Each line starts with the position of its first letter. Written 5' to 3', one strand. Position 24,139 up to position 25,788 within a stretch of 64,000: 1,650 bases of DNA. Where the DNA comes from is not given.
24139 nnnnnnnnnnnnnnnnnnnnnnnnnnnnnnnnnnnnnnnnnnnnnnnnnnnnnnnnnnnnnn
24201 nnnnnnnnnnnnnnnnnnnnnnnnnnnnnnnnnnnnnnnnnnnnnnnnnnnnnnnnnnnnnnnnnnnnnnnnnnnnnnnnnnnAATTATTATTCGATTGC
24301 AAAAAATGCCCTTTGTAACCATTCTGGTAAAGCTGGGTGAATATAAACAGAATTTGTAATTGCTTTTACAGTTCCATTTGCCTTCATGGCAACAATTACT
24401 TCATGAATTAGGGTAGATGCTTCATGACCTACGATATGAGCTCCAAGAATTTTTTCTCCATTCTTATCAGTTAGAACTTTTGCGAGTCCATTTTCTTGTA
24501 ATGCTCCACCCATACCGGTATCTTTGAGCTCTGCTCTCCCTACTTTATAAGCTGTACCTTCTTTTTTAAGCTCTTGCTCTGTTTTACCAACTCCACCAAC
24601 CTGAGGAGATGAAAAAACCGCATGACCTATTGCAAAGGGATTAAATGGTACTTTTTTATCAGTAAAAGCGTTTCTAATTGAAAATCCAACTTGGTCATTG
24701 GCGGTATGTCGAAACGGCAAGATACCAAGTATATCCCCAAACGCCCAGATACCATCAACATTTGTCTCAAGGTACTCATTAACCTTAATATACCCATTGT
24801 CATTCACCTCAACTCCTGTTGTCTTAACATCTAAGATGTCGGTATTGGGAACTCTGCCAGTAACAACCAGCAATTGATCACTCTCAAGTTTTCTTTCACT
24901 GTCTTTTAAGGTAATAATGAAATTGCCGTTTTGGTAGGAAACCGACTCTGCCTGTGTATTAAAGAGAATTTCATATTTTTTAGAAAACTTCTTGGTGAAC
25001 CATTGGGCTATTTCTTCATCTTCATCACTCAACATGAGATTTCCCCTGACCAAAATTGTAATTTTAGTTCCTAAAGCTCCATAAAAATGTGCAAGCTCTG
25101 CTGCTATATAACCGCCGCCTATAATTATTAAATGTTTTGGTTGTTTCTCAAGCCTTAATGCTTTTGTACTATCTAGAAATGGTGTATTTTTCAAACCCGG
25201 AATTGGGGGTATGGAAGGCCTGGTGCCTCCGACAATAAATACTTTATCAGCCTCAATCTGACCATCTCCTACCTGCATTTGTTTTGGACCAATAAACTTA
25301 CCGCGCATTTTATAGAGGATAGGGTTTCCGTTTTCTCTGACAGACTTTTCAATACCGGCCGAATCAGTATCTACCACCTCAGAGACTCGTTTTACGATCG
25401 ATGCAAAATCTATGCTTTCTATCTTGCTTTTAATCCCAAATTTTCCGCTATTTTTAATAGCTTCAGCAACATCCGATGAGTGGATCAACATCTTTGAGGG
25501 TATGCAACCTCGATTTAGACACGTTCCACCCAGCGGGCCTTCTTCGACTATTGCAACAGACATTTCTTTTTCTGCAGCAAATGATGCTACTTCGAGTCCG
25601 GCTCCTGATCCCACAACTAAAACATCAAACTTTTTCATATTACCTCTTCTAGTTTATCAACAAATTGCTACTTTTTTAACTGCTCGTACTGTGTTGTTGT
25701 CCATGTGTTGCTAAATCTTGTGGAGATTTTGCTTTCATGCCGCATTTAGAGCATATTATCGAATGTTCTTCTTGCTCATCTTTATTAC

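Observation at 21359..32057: About 20-gene co-directional thiol-redox block encoding a complete NADPH-to-cell-surface electron relay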

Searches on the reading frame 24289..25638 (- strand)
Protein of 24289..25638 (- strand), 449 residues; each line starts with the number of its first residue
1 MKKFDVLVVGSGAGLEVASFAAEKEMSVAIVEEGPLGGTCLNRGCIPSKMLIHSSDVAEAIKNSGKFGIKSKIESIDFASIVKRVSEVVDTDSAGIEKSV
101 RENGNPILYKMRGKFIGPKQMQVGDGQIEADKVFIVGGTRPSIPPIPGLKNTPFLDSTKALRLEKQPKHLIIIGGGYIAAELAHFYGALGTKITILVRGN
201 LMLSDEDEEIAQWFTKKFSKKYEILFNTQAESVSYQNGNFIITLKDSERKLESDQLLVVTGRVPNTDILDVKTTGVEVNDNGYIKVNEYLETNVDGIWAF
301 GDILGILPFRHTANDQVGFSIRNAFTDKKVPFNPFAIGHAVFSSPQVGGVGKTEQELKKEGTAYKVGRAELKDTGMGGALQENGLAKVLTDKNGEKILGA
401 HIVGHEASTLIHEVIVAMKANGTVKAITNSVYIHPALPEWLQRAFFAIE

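Call 4: search_protein_families(library=pfam, proteins=[window:24289-25638:-], max_evalue=0.01)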
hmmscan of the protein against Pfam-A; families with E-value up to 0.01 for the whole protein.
window:24289-25638:- (449 aa): 7 families
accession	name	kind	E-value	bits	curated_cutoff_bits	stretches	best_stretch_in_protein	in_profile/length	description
PF07992.20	Pyr_redox_2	-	2.1e-58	198.5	26.1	1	4-316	1-290/291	Pyridine nucleotide-disulphide oxidoreductase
PF02852.28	Pyr_redox_dim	-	6.7e-26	91.1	25.3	1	340-444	4-109/110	Pyridine nucleotide-disulphide oxidoreductase, dimerisation domain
PF00070.33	Pyr_redox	-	4.9e-19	69.1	22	1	169-238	1-71/82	Pyridine nucleotide-disulphide oxidoreductase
PF13738.12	Pyr_redox_3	-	1.3e-14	54.6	30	1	125-301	120-305/305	Pyridine nucleotide-disulphide oxidoreductase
PF13434.12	Lys_Orn_oxgnase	-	6.1e-05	22.8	21.3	0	125-184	143-205/339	L-lysine 6-monooxygenase/L-ornithine 5-monooxygenase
PF03486.20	HI0933_like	-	0.00077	19.4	50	0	177-262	77-164/244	HI0933-like protein Rossmann domain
PF00890.30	FAD_binding_2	-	0.0028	17.3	20.4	1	5-37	1-35/414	FAD binding domain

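Call 6: search_protein_families(library=ncbifam, proteins=[window:24289-25638:-], max_evalue=0.001)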
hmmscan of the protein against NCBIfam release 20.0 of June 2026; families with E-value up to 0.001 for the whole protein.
window:24289-25638:- (449 aa): 49 families (the best 25 are shown)
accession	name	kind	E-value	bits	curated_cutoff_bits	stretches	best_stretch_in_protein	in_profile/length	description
NF004946.0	PRK06292.2-4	subfamily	1.5e-143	479.1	634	1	1-445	1-467/487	dihydrolipoyl dehydrogenase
NF004947.0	PRK06292.2-5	equivalog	3.6e-139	464.7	592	1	1-447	1-457/474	dihydrolipoyl dehydrogenase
NF005884.0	PRK07846.1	equivalog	1.6e-121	406.2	501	1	1-448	1-451/454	mycothione reductase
NF004944.0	PRK06292.2-2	equivalog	3.1e-120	402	619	1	1-445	1-449/460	dihydrolipoyl dehydrogenase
TIGR03452.1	mycothione_red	equivalog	9.9e-109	364.2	635.65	1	3-446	2-450/452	mycothione reductase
TIGR01350.1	lipoamide_DH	equivalog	2.7e-105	352.7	408.8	1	3-445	1-451/461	dihydrolipoyl dehydrogenase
TIGR02053.1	MerA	equivalog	1.7e-97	327.4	454.45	1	4-444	1-449/465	mercury(II) reductase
NF004992.0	PRK06370.1-4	equivalog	1.3e-94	317.3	629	1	1-441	2-448/459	FAD-containing oxidoreductase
NF004776.0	PRK06116.1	equivalog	1.6e-87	294.4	480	1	1-439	2-444/450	glutathione-disulfide reductase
NF004945.0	PRK06292.2-3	equivalog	1.3e-83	281.4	494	1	1-441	1-445/457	dihydrolipoyl dehydrogenase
NF004991.0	PRK06370.1-3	subfamily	5.1e-82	276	620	1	2-443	34-482/509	FAD-containing oxidoreductase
NF003585.0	PRK05249.1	equivalog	2.3e-81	273.8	465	1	2-442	5-451/464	Si-specific NAD(P)(+) transhydrogenase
TIGR01424.1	gluta_reduc_2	equivalog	2.9e-80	270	606.05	1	4-439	3-440/446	glutathione-disulfide reductase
NF004990.0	PRK06370.1-1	equivalog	7.7e-79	265.5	842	1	2-441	3-448/459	FAD-containing oxidoreductase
NF041853.1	hythiocyan_redase_MerA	equivalog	2.7e-73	247.3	650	1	1-441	1-434/440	hypothiocyanous acid reductase MerA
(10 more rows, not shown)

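Call 26: find_related_loci(query=window:24289-25638:-, collection=metagenome_contigs, flank=10000)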
Query window:24289-25638:- (449 aa) in metagenome_contigs; peptide patterns used: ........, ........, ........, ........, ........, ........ (x = any residue, [..] = any of these).
493 stretches matched a pattern; 77 encode a relative of the query (tblastn E <= 1e-3); 77 distinct loci.
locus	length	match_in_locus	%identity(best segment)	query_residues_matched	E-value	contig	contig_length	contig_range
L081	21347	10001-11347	85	1-449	0e+0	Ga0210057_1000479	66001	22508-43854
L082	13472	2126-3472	87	1-449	0e+0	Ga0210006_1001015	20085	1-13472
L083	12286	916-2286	82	1-449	0e+0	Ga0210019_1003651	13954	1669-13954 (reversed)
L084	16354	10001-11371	82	1-449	0e+0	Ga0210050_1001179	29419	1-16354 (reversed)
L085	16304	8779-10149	82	1-449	0e+0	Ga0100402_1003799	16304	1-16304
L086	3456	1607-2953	83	1-449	0e+0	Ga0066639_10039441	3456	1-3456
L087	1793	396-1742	83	1-449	0e+0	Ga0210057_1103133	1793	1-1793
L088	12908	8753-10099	83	1-449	0e+0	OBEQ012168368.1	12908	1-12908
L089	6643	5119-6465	84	1-449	0e+0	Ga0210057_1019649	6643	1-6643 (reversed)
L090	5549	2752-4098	82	1-449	0e+0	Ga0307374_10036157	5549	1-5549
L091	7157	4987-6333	81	1-449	0e+0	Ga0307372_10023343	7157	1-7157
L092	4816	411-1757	82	1-449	0e+0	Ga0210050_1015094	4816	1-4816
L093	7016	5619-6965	82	1-449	0e+0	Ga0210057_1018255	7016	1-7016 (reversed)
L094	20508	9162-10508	80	1-449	0e+0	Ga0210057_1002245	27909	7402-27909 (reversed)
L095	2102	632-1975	81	1-449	0e+0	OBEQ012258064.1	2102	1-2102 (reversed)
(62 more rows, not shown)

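Call 29: search_solved_structures(query=window:24289-25638:-, max_evalue=1e-40)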
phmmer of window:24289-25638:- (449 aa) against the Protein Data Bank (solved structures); distinct sequences matched with E-value up to 1e-40: 77 (the best 60 are shown).
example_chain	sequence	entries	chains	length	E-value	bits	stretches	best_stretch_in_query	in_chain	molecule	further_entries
8qck_A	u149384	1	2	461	1.2e-79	271.3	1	1-447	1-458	Pyridine nucleotide-disulfide oxidoreductase dimerization region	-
8qcj_A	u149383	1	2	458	9.2e-78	265.1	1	2-447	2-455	Mycothione reductase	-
8rx5_A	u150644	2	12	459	4.2e-74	253.1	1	1-447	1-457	Mycothione reductase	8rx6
8rx4_A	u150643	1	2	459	1.3e-73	251.5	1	1-446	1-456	Mycothione reductase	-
9lc9_A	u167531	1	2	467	9.2e-72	245.4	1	4-447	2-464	Mycothione reductase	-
6uzi_A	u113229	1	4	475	1.6e-68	234.7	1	1-444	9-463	Dihydrolipoyl dehydrogenase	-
1lpf_A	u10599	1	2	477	5.2e-61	209.9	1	2-448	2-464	DIHYDROLIPOAMIDE DEHYDROGENASE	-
5u8u_A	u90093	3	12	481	6.2e-61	209.7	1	2-448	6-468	Dihydrolipoyl dehydrogenase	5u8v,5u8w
5x1y_B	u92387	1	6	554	1.3e-60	208.6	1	3-444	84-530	Mercuric reductase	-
3lad_A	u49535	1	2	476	1.5e-60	208.4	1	2-448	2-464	DIHYDROLIPOAMIDE DEHYDROGENASE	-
5tr3_A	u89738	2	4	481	3e-60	207.5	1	2-448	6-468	Dihydrolipoyl dehydrogenase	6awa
1ebd_A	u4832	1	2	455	5e-60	206.7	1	5-442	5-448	DIHYDROLIPOAMIDE DEHYDROGENASE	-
1dxl_A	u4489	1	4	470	7.6e-60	206.1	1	4-447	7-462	DIHYDROLIPOAMIDE DEHYDROGENASE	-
2eq6_A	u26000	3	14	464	1.1e-59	205.6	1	1-445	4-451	Pyruvate dehydrogenase complex, dihydrolipoamide dehydrogenase E3 component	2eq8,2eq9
2qae_A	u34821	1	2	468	3.2e-59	204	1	4-447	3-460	Dihydrolipoyl dehydrogenase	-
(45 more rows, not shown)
